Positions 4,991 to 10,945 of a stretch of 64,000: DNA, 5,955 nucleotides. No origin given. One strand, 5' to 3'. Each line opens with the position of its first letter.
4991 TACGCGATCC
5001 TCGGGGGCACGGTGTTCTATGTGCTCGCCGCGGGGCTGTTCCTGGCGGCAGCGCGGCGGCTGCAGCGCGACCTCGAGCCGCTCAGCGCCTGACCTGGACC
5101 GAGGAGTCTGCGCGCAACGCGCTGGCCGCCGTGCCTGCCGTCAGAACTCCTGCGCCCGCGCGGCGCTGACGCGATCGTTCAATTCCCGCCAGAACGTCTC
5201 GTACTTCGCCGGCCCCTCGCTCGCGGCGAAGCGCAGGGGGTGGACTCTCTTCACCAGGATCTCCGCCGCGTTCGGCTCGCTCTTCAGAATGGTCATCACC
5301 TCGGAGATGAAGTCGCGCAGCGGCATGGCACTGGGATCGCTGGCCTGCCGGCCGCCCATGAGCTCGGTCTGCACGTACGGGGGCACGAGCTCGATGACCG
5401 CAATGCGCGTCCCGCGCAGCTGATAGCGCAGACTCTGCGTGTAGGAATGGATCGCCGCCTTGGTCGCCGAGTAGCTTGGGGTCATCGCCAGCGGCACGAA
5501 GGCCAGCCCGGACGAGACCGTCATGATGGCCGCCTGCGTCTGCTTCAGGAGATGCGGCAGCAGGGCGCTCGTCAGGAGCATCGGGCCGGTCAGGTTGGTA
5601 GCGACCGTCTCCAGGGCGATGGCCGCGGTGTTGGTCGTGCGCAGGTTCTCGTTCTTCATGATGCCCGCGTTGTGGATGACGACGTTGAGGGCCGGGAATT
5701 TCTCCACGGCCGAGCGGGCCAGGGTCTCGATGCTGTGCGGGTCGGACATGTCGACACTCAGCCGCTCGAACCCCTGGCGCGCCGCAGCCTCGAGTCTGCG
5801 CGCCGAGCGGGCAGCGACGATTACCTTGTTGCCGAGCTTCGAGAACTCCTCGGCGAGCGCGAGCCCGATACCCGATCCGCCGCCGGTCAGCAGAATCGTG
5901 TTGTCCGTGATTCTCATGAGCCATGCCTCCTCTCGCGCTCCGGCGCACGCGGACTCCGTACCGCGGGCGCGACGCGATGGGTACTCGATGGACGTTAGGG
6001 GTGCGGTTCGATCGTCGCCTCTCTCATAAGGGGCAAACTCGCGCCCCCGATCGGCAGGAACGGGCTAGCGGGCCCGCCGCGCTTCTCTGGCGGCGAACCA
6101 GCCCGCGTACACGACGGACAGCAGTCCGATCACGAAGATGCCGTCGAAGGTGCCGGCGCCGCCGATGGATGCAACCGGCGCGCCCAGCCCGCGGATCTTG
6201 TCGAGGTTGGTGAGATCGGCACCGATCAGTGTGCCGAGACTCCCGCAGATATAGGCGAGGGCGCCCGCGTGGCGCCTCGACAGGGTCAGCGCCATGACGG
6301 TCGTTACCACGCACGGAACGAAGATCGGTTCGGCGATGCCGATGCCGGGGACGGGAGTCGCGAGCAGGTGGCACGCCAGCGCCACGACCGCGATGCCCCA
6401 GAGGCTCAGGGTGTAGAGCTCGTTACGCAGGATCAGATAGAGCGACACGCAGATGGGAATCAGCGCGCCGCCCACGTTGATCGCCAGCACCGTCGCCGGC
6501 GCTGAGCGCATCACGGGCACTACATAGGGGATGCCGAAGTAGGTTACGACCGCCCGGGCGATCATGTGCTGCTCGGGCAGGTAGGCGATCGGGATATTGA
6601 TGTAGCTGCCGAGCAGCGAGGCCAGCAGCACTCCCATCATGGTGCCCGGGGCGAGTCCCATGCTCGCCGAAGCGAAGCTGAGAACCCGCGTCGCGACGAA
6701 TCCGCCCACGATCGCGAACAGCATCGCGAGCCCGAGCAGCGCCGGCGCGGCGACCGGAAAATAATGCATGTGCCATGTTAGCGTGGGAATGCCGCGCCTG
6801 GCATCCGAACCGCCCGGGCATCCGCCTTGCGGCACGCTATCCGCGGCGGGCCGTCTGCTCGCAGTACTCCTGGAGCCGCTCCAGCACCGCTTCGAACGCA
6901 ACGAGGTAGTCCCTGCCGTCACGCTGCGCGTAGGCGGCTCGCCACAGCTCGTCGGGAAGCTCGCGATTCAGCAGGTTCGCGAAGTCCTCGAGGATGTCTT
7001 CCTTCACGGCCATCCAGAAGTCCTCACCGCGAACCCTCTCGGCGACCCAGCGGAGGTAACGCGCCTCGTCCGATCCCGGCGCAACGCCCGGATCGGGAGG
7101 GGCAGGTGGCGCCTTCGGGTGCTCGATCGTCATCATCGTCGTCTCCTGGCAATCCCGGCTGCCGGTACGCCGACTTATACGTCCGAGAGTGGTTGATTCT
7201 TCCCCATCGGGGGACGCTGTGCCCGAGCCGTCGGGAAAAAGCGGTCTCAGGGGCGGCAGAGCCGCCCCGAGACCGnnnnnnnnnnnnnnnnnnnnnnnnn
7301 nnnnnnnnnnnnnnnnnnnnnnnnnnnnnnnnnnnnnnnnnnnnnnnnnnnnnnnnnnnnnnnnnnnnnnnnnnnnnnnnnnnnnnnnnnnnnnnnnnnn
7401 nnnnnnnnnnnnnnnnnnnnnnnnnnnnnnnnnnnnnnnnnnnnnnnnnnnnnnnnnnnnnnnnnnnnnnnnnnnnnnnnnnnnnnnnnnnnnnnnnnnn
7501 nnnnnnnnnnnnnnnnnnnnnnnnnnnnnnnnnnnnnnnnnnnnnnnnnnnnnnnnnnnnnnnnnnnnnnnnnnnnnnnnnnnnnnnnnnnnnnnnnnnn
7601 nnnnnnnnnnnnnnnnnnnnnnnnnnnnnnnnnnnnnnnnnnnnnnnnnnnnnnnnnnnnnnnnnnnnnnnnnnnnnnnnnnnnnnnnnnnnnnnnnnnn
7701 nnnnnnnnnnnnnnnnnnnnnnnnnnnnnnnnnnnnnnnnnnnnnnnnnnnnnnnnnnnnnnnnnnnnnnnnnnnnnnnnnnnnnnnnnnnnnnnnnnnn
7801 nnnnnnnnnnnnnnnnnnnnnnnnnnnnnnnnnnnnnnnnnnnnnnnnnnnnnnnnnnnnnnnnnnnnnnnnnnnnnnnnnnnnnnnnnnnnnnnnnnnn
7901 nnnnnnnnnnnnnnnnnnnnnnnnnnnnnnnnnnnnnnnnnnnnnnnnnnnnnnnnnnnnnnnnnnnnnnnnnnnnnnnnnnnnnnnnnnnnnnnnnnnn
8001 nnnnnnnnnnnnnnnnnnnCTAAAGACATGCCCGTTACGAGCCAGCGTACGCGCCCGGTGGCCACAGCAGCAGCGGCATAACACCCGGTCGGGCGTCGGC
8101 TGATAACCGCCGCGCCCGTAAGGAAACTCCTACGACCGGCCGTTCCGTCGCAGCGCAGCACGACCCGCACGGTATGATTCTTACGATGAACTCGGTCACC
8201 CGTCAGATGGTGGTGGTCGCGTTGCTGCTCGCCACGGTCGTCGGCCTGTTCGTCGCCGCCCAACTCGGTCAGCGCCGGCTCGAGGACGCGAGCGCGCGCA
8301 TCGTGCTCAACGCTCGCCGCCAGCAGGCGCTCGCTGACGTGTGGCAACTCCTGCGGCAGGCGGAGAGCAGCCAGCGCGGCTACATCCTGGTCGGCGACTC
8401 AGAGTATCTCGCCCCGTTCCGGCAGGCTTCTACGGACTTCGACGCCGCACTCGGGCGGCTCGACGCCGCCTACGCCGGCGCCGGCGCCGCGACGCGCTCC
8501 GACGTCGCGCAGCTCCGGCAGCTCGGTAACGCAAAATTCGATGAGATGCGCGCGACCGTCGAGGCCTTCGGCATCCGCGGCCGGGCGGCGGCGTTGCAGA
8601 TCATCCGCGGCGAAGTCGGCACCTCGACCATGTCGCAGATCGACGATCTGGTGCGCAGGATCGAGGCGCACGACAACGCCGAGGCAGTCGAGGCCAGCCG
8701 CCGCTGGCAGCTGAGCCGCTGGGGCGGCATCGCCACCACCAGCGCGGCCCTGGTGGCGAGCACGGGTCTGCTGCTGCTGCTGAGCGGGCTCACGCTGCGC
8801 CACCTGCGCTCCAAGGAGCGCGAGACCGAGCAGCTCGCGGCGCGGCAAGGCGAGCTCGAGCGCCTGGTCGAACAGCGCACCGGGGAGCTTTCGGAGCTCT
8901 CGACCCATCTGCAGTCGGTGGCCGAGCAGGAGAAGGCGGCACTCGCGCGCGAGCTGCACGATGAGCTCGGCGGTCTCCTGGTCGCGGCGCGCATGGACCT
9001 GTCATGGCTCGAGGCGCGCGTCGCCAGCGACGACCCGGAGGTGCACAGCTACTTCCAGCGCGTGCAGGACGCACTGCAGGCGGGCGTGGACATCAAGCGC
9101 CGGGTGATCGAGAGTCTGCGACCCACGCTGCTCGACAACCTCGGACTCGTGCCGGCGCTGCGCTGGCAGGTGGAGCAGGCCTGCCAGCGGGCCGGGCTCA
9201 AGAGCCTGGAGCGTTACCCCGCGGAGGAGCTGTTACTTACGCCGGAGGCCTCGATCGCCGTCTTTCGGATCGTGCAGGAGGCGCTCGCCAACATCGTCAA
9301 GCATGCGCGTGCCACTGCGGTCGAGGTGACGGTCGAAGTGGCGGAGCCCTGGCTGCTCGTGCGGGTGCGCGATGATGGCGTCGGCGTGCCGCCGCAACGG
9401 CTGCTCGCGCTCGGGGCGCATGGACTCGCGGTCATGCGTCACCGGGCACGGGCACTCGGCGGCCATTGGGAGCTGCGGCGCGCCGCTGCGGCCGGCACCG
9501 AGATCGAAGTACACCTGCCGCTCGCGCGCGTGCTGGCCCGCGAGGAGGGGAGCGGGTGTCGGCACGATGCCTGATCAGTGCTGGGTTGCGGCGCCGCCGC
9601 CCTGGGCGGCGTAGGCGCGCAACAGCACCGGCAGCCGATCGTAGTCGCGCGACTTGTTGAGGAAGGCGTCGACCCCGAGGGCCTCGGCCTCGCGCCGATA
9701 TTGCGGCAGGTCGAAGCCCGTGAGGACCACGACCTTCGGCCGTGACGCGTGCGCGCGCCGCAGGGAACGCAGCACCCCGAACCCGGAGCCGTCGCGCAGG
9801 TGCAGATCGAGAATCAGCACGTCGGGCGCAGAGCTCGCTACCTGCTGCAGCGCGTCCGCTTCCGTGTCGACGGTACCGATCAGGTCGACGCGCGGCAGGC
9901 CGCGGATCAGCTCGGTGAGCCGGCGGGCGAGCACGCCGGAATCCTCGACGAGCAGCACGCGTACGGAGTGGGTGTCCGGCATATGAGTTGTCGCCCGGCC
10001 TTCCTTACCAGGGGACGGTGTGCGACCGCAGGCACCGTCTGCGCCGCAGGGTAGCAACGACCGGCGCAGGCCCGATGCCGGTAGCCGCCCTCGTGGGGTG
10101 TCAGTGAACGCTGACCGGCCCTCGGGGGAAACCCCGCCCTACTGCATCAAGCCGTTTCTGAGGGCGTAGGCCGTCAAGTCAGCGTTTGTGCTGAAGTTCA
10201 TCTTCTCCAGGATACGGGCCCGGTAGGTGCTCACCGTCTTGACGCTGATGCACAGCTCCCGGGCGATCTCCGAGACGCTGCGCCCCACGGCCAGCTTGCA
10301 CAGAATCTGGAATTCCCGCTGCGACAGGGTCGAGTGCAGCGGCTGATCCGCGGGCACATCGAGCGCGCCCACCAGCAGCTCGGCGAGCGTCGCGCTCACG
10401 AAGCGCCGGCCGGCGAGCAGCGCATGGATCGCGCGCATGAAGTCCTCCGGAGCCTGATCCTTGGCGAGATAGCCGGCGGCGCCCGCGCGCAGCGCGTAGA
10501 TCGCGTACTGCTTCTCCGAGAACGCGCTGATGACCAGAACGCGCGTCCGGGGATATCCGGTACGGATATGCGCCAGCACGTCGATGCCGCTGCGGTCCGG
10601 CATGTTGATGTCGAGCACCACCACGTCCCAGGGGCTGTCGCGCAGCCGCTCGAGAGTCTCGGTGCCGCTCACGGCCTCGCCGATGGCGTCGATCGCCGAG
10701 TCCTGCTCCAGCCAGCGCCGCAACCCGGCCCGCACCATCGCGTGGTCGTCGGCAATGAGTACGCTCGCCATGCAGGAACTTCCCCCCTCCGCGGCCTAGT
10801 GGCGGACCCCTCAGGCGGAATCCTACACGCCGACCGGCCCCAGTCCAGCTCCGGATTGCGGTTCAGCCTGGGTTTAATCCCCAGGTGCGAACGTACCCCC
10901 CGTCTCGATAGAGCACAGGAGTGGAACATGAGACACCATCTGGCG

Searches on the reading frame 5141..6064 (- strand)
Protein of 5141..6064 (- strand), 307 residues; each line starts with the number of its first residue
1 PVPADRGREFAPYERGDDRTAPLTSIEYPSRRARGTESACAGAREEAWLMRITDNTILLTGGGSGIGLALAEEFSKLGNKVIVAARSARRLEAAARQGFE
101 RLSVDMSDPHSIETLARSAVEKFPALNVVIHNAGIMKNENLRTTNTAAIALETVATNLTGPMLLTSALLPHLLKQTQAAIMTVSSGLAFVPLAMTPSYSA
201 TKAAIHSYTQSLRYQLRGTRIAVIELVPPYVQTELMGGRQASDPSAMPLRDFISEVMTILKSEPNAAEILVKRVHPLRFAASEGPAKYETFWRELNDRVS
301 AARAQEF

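Call 94: search_protein_families(library=pfam, proteins=[window:5141-6064:-], max_evalue=0.0001)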
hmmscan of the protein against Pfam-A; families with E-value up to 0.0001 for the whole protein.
window:5141-6064:- (307 aa): 4 families
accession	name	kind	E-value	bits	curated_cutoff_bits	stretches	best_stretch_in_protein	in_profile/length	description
PF00106.31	adh_short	-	8.6e-43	146.5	26.6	1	56-238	2-189/195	short chain dehydrogenase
PF13561.12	adh_short_C2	-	6e-25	88.6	27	1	64-241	6-186/236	Enoyl-(Acyl carrier protein) reductase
PF08659.16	KR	-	9.1e-11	42.4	22.6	1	56-214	2-165/180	KR domain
PF02254.24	TrkA_N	-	9.4e-05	23.2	23.8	0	62-147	5-83/116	TrkA-N domain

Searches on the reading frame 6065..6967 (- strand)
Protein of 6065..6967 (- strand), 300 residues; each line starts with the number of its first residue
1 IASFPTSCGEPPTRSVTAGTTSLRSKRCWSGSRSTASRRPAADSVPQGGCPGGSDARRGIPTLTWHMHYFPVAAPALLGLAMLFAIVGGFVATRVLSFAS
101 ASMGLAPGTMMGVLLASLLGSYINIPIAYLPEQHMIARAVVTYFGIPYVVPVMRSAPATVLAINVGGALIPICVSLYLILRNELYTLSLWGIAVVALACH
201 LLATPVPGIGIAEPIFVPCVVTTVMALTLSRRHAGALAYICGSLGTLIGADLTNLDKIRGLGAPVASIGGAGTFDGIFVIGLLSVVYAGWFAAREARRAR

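Call 94: search_protein_families(library=pfam, proteins=[window:6065-6967:-], max_evalue=0.0001)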
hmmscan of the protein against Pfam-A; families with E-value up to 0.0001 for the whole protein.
window:6065-6967:- (300 aa): 1 family
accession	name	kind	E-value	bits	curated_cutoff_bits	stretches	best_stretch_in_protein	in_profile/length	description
PF07758.16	DUF1614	-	1e-51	175.7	23.9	1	118-286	1-170/171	Protein of unknown function (DUF1614)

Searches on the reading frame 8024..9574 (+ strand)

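Call 94: search_protein_families(library=pfam, proteins=[window:8024-9574:+], max_evalue=0.0001)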
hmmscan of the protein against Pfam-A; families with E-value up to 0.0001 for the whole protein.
window:8024-9574:+ (516 aa): 4 families
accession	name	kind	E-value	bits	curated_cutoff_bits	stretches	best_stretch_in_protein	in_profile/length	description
PF05227.19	CHASE3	-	3e-21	76.2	28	1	92-225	4-136/138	CHASE3 domain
PF02518.31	HATPase_c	-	6.1e-14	52.9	26.4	1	411-501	4-110/111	Histidine kinase-, DNA gyrase B-, and HSP90-like ATPase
PF07730.19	HisKA_3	-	2.8e-11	44.2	24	1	303-369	1-67/68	Histidine kinase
PF13581.12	HATPase_c_2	-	5.2e-07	30.2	27.4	1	394-465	14-99/127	Histidine kinase-like ATPase domain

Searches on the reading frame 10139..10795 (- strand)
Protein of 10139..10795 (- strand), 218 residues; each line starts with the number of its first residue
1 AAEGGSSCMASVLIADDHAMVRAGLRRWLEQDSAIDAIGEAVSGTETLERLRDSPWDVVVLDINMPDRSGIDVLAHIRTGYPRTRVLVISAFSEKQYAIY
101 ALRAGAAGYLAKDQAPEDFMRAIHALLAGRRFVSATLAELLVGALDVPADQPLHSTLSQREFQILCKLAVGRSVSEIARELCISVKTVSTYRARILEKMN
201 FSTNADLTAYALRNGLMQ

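Call 94: search_protein_families(library=pfam, proteins=[window:10139-10795:-], max_evalue=0.0001)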
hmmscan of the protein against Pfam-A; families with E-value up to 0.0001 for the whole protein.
window:10139-10795:- (218 aa): 2 families
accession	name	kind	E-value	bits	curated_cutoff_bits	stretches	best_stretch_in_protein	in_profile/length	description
PF00072.30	Response_reg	-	1.9e-27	96.1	30.2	1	12-123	1-110/111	Response regulator receiver domain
PF00196.25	GerE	-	2.8e-15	56.1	23.5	1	156-211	2-57/57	Bacterial regulatory proteins, luxR family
